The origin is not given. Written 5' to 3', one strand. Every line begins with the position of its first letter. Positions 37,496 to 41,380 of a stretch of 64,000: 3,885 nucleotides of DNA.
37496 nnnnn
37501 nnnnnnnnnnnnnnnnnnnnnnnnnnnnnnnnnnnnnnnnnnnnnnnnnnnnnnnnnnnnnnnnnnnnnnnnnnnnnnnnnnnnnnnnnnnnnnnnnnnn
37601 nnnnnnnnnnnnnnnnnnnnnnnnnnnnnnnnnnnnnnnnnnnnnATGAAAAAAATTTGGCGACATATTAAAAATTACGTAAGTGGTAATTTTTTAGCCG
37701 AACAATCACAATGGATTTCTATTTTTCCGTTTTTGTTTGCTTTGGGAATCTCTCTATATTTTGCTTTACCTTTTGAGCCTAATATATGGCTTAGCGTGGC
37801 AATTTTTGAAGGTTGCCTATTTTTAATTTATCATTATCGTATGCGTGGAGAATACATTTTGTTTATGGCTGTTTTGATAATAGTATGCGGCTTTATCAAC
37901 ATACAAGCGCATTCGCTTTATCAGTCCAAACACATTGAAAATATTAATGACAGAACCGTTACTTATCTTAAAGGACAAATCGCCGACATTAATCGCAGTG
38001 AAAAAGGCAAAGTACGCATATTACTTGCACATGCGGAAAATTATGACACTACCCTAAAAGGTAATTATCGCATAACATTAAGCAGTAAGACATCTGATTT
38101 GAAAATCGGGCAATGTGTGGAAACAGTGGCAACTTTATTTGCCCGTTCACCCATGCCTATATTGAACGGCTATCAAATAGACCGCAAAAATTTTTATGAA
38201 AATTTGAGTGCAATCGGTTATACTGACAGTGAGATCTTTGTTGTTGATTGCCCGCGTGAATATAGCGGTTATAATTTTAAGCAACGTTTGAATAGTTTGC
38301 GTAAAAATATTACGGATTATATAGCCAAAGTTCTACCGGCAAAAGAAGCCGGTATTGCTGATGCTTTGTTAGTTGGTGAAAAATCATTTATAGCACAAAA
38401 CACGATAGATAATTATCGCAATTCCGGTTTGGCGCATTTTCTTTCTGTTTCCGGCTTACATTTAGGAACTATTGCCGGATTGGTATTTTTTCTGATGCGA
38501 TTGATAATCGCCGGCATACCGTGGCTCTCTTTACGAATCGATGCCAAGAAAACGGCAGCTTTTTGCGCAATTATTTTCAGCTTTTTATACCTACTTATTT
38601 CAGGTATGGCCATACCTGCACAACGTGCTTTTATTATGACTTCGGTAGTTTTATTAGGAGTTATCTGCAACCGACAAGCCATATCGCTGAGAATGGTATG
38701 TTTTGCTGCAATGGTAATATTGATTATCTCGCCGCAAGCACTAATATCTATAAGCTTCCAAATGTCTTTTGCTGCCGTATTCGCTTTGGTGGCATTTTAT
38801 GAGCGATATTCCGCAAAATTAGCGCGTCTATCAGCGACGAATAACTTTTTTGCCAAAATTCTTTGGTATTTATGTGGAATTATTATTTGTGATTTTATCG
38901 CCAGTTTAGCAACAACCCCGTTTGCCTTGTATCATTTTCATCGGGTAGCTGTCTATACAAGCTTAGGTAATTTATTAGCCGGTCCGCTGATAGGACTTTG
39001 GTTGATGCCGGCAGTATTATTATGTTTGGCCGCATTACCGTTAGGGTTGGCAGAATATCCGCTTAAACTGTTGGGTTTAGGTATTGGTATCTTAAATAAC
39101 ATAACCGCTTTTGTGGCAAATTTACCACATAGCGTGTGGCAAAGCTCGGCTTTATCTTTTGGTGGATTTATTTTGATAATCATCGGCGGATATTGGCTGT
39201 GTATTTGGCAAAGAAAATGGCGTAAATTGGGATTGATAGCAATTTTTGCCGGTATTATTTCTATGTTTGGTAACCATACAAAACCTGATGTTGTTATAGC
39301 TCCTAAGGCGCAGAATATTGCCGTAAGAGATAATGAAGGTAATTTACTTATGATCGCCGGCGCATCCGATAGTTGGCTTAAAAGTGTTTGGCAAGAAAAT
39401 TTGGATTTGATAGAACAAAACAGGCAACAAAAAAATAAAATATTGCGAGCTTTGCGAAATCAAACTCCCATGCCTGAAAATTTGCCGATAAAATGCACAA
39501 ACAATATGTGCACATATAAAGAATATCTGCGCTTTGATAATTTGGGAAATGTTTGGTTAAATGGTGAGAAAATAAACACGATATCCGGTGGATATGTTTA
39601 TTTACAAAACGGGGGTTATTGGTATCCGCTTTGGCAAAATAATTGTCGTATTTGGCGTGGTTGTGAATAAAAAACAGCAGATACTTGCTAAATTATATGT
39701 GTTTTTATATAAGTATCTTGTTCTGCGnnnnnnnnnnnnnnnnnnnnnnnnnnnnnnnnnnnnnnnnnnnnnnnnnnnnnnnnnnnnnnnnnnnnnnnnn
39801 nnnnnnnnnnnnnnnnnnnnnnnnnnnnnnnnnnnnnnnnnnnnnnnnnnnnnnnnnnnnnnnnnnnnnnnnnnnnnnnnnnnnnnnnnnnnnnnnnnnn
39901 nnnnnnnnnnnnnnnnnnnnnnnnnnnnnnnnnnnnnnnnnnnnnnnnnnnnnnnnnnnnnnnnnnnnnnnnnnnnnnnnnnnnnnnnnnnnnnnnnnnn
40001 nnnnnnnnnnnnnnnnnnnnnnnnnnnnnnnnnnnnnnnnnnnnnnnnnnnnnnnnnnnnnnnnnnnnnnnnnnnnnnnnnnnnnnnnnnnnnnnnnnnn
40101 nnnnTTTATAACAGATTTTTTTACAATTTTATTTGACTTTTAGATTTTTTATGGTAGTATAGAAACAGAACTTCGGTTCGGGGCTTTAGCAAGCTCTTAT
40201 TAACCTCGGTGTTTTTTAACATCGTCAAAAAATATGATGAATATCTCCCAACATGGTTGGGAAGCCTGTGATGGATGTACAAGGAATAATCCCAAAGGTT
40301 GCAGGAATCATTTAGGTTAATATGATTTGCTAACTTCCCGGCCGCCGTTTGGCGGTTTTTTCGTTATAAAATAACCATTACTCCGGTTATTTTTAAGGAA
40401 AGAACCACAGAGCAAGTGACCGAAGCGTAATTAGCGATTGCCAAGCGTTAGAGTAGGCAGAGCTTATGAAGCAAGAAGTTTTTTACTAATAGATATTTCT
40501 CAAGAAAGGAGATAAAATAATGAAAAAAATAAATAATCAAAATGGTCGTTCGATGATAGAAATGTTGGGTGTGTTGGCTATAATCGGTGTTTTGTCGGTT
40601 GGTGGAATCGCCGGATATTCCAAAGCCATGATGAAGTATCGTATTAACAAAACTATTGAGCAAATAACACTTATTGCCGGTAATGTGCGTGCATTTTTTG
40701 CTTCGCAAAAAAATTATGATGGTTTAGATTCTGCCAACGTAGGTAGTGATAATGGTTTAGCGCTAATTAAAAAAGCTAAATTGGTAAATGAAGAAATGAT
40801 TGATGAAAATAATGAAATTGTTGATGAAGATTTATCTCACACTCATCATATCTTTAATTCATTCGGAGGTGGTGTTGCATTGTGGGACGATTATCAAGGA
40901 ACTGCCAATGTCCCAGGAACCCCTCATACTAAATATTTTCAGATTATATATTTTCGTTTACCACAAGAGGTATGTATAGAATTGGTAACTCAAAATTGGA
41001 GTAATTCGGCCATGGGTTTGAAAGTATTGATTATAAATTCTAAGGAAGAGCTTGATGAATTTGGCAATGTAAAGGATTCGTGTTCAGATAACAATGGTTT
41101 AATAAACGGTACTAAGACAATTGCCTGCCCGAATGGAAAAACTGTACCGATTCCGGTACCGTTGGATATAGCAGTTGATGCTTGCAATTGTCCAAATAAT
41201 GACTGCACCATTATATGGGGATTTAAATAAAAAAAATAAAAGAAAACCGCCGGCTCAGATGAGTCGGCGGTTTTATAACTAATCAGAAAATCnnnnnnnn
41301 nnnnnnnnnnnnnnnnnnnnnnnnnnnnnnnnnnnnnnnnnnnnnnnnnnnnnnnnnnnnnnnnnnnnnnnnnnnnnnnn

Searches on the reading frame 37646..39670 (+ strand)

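Call 37: search_protein_families(library=pfam, proteins=[window:37646-39670:+], max_evalue=0.001)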
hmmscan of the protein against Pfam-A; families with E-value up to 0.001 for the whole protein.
window:37646-39670:+ (674 aa): 2 families
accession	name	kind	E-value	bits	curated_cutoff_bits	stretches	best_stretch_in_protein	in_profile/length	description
PF03772.21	Competence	-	1.4e-61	208.7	23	1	241-524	1-269/270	Competence protein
PF13567.11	DUF4131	-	1e-08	35.5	31.6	1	44-184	4-148/165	Domain of unknown function (DUF4131)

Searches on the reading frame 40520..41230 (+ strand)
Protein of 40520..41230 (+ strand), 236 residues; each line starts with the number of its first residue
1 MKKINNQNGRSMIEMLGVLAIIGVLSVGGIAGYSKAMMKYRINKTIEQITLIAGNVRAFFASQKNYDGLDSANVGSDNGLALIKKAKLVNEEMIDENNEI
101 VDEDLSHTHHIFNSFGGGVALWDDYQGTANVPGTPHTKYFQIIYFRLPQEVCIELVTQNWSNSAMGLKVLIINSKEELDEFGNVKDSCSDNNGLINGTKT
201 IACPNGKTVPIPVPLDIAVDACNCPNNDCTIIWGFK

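Call 37: search_protein_families(library=pfam, proteins=[window:40520-41230:+], max_evalue=0.001)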
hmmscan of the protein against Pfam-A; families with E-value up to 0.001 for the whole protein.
window:40520-41230:+ (236 aa): 2 families
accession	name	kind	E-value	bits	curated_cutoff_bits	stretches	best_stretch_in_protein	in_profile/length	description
PF08805.16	PilS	-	1.1e-07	32.4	22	1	40-197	2-129/138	PilS N terminal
PF05307.16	Bundlin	-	5.3e-07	30.4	22.3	1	41-187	8-129/151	Bundlin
